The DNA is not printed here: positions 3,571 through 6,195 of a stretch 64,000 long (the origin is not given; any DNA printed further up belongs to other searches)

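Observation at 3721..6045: MS-ring protein FliF and rotor protein FliG are encoded as one polypeptide, and the FliG N-terminal domain is missing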

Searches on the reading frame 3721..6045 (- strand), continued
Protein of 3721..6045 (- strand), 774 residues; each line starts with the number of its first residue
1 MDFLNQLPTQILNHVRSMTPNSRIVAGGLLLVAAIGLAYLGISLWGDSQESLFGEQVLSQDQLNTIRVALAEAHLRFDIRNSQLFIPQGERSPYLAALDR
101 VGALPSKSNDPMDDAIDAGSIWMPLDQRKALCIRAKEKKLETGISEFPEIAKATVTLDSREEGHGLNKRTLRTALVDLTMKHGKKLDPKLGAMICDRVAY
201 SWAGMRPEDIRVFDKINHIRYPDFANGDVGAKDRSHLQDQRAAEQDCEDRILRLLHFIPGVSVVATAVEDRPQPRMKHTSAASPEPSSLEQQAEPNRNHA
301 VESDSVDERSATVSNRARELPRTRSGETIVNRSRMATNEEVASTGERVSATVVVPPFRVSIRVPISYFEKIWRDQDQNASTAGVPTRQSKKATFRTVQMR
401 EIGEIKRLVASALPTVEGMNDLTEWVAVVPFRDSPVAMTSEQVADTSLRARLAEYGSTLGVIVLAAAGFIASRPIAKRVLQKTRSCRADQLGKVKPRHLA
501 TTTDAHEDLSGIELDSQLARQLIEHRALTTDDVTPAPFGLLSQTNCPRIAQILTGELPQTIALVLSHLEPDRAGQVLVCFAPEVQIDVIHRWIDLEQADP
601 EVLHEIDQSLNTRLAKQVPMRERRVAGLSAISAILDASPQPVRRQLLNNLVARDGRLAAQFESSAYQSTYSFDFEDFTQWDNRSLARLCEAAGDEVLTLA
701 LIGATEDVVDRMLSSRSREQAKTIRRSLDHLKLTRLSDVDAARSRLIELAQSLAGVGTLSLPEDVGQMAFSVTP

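Call 66: search_protein_families(library=ncbifam, proteins=[P0042, P0027, P0123, P0033, P0032], max_evalue=1)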
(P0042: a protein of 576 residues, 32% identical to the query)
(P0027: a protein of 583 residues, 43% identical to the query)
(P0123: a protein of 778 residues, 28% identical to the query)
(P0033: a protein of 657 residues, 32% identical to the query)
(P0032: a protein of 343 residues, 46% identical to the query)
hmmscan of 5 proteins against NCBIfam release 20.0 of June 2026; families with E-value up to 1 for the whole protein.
P0042 (576 aa): 5 families
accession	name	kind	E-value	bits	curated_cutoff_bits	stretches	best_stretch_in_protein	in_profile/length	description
TIGR00207.1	fliG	equivalog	5e-36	124.7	226.7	1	349-558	111-319/338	flagellar motor switch protein FliG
NF004260.2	PRK05686.2-1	equivalog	2.8e-12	46.4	550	1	351-522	119-288/316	flagellar motor switch protein FliG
TIGR00206.1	fliF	equivalog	1e-07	31.3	129.75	1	129-215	131-218/555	flagellar basal-body MS-ring/collar protein FliF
TIGR02544.1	III_secr_YscJ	equivalog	4.2e-07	29.9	161.95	1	118-210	92-184/193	type III secretion system inner membrane ring lipoprotein SctJ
NF004606.0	PRK05934.1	equivalog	3e-05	23.4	297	1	354-401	290-337/341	type III secretion system protein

P0027 (583 aa): 4 families
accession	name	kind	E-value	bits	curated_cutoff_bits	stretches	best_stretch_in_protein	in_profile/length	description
TIGR00207.1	fliG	equivalog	8.2e-28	97.7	226.7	1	342-575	95-319/338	flagellar motor switch protein FliG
NF004260.2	PRK05686.2-1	equivalog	1.5e-06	27.6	550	1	355-546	112-295/316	flagellar motor switch protein FliG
NF004606.0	PRK05934.1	equivalog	0.002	17.3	297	1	372-413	297-338/341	type III secretion system protein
TIGR00400.1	mgtE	equivalog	0.079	11.7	232.75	1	364-442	27-103/450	magnesium transporter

P0123 (778 aa): 6 families
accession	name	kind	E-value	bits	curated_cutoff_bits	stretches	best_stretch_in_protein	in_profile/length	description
TIGR00207.1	fliG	equivalog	1.3e-36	126.6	226.7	2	513-635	112-233/338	flagellar motor switch protein FliG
TIGR00206.1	fliF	equivalog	3.9e-12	45.9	129.75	1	6-279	5-283/555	flagellar basal-body MS-ring/collar protein FliF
NF004260.2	PRK05686.2-1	equivalog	0.00023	20.4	550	1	515-585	120-190/316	flagellar motor switch protein FliG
NF004606.0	PRK05934.1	equivalog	0.0012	18.1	297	1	519-565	292-338/341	type III secretion system protein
TIGR02544.1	III_secr_YscJ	equivalog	0.059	13.1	161.95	1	84-214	55-184/193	type III secretion system inner membrane ring lipoprotein SctJ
TIGR00400.1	mgtE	equivalog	0.2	10.4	232.75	1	530-598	17-83/450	magnesium transporter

P0033 (657 aa): 5 families
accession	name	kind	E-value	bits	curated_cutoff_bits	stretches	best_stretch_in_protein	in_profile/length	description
TIGR00207.1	fliG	equivalog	9.7e-37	127.1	226.7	1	423-648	104-329/338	flagellar motor switch protein FliG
TIGR00206.1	fliF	equivalog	3.5e-17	62.5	129.75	1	14-260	29-277/555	flagellar basal-body MS-ring/collar protein FliF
NF004260.2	PRK05686.2-1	equivalog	9.1e-10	38.2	550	1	444-607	132-293/316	flagellar motor switch protein FliG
TIGR02544.1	III_secr_YscJ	equivalog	1.8e-05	24.6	161.95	1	70-202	53-184/193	type III secretion system inner membrane ring lipoprotein SctJ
NF004606.0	PRK05934.1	equivalog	4.4e-05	22.8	297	1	440-480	296-336/341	type III secretion system protein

P0032 (343 aa): 3 families
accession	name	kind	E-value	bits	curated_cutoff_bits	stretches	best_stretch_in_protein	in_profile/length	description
TIGR00207.1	fliG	equivalog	1.7e-37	129.5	226.7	1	7-333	9-330/338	flagellar motor switch protein FliG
NF004260.2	PRK05686.2-1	equivalog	7.3e-12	45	550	1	111-286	120-288/316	flagellar motor switch protein FliG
NF004606.0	PRK05934.1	equivalog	0.24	10.5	297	1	122-160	299-337/341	type III secretion system protein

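Call 67: predict_structure(alignment_id=A3)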
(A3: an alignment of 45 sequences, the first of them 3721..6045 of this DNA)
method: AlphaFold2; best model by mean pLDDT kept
length: 774 residues; sequences in the alignment: 45
mean_pLDDT: 74.2   pTM: 0.39
mean pLDDT of the five models: 74.2, 72.7, 72.2, 72.2, 70.8
residues with pLDDT >= 90: 298; 70-90: 212; 50-70: 92; < 50: 172
segments of 3 or more residues with pLDDT < 50: 225-230, 271-294, 296-350, 435-457, 482-514, 525-535, 617-621, 767-774
pLDDT, mean of each block of 10 residues (from residue 1): 79 76 82 87 75 90 95 95 91 88 72 65 82 92 97 95 76 95 93 93 88 89 49 67 90 94 84 39 34 34 32 28 30 30 37 78 93 89 80 92 93 77 77 51 36 46 61 57 42 34 33 52 49 52 88 93 91 95 95 87 74 57 69 89 90 89 69 90 96 97 97 97 97 94 94 86 57 39
secondary structure, 60 per line:
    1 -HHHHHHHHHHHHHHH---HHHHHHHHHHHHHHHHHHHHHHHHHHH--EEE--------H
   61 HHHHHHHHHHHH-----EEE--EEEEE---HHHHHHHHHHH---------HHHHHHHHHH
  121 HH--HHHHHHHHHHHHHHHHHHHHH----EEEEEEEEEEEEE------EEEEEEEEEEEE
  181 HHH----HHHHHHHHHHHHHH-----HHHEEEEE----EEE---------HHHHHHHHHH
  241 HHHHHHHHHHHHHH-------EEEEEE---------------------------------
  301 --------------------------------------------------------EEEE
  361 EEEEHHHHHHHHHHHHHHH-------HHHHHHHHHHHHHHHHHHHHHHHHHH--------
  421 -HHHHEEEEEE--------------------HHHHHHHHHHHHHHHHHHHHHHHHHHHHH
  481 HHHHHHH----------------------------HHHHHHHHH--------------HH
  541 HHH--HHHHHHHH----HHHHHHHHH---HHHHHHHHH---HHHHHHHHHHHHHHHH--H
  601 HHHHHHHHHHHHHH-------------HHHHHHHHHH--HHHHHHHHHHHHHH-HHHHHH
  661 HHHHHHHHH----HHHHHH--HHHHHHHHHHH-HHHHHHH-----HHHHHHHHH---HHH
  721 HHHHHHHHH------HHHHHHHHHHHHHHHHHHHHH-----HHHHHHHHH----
elements in order (helices of 4 or more, strands of 3 or more residues): H2-16 H20-46 E49-51 H60-72 E78-80 E83-87 H91-101 H111-122 H125-145 E150-162 E169-180 H188-201 E210-214 E219-221 H231-254 E262-267 E357-364 H365-379 H387-412 H422-425 E426-431 H452-487 H516-524 H539-543 H546-553 H558-566 H570-578 H582-597 H600-614 H628-637 H640-653 H655-669 H674-679 H682-692 H694-700 H706-714 H718-729 H736-756 H762-770
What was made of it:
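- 4525..4623 (-): Junction linker (aa 475-507). Sequence is not conserved but length is. pLDDT below 50 (call 67).
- On FliG (rotor/switch protein): No folded domain exists between TM2 and FliG_M (call 67).
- Checked: Residues 482-514 are disordered, there is a short helix at 516-524, FliG_M spans 539-614 and FliG_C spans 640-756 (call 67).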

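Call 70: fold_search(model_id=the predicted structure, library=pdb)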
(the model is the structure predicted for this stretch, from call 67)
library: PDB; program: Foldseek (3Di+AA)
matches with E <= 10: 569; with E <= 0.001: 50
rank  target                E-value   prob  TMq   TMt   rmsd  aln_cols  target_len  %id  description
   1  9a67_A                1.8e-15  1.00  0.15  0.21  48.2       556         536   17  Integrative model of FLIF-YLXF by crosslinking MS and deep learning (released 2024-09-18)
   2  4fhr_B                4.3e-12  1.00  0.19  0.52   6.8       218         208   27  Crystal structure of the complex between the flagellar motor proteins FliG and FliM. (released 2012-08-22)
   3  3ajc                  1.8e-10  1.00  0.13  0.42  12.7       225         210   26  Structure of the MC domain of FliG (PEV), a CW-biased mutant (released 2011-05-11)
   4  3usy_B                3.3e-10  1.00  0.12  0.39  19.2       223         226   27  Crystal structure of Flig (residue 116-343) from H. Pylori (released 2011-12-14)
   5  1lkv                  5.0e-10  1.00  0.13  0.42  22.1       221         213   26  Crystal Structure of the Middle and C-terminal Domains of the Flagellar Rotor Protein FliG (released 2002-07-10)
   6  3usy_A                6.4e-10  1.00  0.12  0.39  20.2       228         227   27  Crystal structure of Flig (residue 116-343) from H. Pylori (released 2011-12-14)
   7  9n49_G                1.5e-09  1.00  0.14  0.31  22.9       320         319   23  C-ring - single subunit of the 34-mer CCW flagellar switch complex - FliF, FliG, FliM, and FliN from Salmonella (released 2025-03-12)
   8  3usw                  2.0e-09  1.00  0.12  0.40  15.7       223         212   28  Crystal structure of FliG (residues 86-343) from H. pylori (released 2011-12-14)
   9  8wiw_3                1.0e-08  1.00  0.14  0.30  16.6       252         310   24  Cryo-EM structure of the flagellar C ring in the CW state (released 2024-09-04)
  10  8wo5_B5               1.8e-08  1.00  0.14  0.31  22.9       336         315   20  Cryo-EM structure of the intact flagellar motor-hook complex in the CCW state (released 2024-09-04)
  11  8umd_B                5.1e-08  1.00  0.13  0.28  16.8       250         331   25  Cryo-EM structure of a single subunit of a Counterclockwise-locked form of the Salmonella enterica Typhimurium flagell (released 2024-01-24)
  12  3hjl                  1.9e-07  1.00  0.13  0.28  20.1       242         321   21  The structure of full-length FliG from Aquifex aeolicus (released 2010-08-04)
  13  8vib_G                4.6e-07  1.00  0.14  0.29  24.4       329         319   22  CW Flagellar Switch Complex - FliF, FliG, FliM, and FliN forming single subunit of the C-ring from Salmonella (released 2024-02-28)
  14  8wkq_UI               5.3e-07  1.00  0.12  0.56  12.4       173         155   17  Cryo-EM structure of the MS ring (C1) with export apparatus and proximal rod within the flagellar motor-hook complex  (released 2024-09-04)
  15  8umx_B                8.9e-07  1.00  0.14  0.29  15.9       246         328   24  Cryo-EM structure of a single subunit of a Clockwise-locked form of the Salmonella enterica Typhimurium flagellar C-ri (released 2024-01-24)
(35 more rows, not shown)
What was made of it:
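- Checked: Foldseek hits both FliF and FliG-MC structures (call 70).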

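Call 75: find_related_loci(query=A4, collection=metagenome_contigs, flank=10000)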
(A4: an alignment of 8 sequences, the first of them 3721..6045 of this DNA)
Query A4 (774 aa) in metagenome_contigs; peptide patterns used: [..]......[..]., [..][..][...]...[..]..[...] (x = any residue, [..] = any of these).
600 stretches matched a pattern (row limit reached: there are more); 548 encode a relative of the query (tblastn E <= 1e-3); the best 80 are kept; 80 distinct loci.
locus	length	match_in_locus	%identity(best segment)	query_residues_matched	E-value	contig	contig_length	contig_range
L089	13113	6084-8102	36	1-772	8e-112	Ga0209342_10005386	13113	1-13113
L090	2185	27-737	56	537-773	3e-74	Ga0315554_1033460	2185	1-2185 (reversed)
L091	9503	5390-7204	47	1-772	1e-70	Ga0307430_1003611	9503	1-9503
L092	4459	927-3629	38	1-762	1e-48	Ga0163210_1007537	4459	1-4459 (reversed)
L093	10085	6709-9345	44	1-763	7e-47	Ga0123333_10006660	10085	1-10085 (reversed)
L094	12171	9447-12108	42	1-763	5e-47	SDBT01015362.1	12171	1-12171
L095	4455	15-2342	44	103-763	5e-47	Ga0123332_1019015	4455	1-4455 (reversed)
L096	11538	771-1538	42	511-763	7e-45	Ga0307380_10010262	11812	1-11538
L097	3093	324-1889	39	358-763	5e-44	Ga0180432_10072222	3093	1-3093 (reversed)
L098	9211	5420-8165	41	1-762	9e-42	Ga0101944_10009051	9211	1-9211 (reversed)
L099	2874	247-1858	41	358-750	9e-42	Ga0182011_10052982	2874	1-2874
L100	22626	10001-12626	39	1-753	3e-41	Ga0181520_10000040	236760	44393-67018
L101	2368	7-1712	42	289-754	6e-38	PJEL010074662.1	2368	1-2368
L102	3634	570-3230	32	1-762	2e-33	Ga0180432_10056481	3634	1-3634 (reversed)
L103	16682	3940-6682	27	1-740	5e-33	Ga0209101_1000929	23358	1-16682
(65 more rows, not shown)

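Call 77: find_encoding_contigs(protein=P0143, flank=10000, max_places=2)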
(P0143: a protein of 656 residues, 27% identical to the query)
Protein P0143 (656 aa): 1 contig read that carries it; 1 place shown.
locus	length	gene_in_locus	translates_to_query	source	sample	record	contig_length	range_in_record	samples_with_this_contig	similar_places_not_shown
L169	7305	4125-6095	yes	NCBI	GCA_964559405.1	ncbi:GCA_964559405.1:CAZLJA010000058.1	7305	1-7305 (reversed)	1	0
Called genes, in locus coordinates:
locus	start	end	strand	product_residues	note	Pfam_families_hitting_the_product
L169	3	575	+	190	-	?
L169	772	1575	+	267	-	PF13529:Peptidase_C39_2 (weak)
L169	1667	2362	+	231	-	PF00702:Hydrolase, PF12710:HAD (weak), PF13419:HAD_2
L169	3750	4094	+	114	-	PF00376:MerR, PF13411:MerR_1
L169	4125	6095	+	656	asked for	PF01514:YscJ_FliF, PF03448:MgtE_N (faint), PF14841:FliG_M, PF14842:FliG_N (faint), PF01706:FliG_C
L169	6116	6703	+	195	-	PF04347:FliO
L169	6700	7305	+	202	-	?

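Call 78: find_encoding_contigs(protein=P0153, flank=10000, max_places=2)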
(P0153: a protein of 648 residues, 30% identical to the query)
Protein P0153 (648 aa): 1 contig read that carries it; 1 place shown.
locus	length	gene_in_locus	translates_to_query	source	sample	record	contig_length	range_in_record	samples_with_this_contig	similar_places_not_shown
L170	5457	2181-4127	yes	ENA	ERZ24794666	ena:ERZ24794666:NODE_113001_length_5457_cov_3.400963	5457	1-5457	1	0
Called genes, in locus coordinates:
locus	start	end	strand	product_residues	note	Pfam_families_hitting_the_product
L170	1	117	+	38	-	?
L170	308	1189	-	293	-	PF02574:S-methyl_trans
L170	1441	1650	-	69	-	-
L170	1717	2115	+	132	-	PF00376:MerR, PF13411:MerR_1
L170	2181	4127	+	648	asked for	PF01514:YscJ_FliF, PF03448:MgtE_N (faint), PF14842:FliG_N (faint), PF14841:FliG_M, PF01706:FliG_C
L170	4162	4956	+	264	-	PF02108:FliH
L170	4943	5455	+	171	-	?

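Call 91: find_encoding_contigs(protein=P0027, flank=10000, max_places=1)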
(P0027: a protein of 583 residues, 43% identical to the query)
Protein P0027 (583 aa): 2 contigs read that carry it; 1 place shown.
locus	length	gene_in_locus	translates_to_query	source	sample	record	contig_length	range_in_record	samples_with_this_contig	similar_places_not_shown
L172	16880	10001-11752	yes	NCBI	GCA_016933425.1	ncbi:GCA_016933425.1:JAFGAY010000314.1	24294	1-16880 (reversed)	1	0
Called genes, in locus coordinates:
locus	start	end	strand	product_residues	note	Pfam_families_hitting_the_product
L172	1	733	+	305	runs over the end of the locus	PF00494:SQS_PSY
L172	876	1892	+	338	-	PF00494:SQS_PSY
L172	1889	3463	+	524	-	PF07992:Pyr_redox_2 (faint), PF00070:Pyr_redox (faint), PF01593:Amino_oxidase, PF12831:FAD_oxidored (faint), PF13450:NAD_binding_8, PF01593:Amino_oxidase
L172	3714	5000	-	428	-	PF13742:tRNA_anti_2, PF01336:tRNA_anti-codon, PF02601:Exonuc_VII_L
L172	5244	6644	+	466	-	-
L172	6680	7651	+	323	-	PF00056:Ldh_1_N, PF02866:Ldh_1_C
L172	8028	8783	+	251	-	PF00756:Esterase, PF01738:DLH (weak), PF02230:Abhydrolase_2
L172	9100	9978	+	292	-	PF02518:HATPase_c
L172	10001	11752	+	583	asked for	PF01514:YscJ_FliF (weak), PF14841:FliG_M, PF01706:FliG_C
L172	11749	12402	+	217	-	PF02108:FliH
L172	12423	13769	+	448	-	PF00006:ATP-synt_ab, PF18269:T3SS_ATPase_C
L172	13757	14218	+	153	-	PF02050:FliJ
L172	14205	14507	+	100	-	PF01052:FliMN_C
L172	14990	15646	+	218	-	PF04347:FliO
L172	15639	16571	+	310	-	PF00813:FliP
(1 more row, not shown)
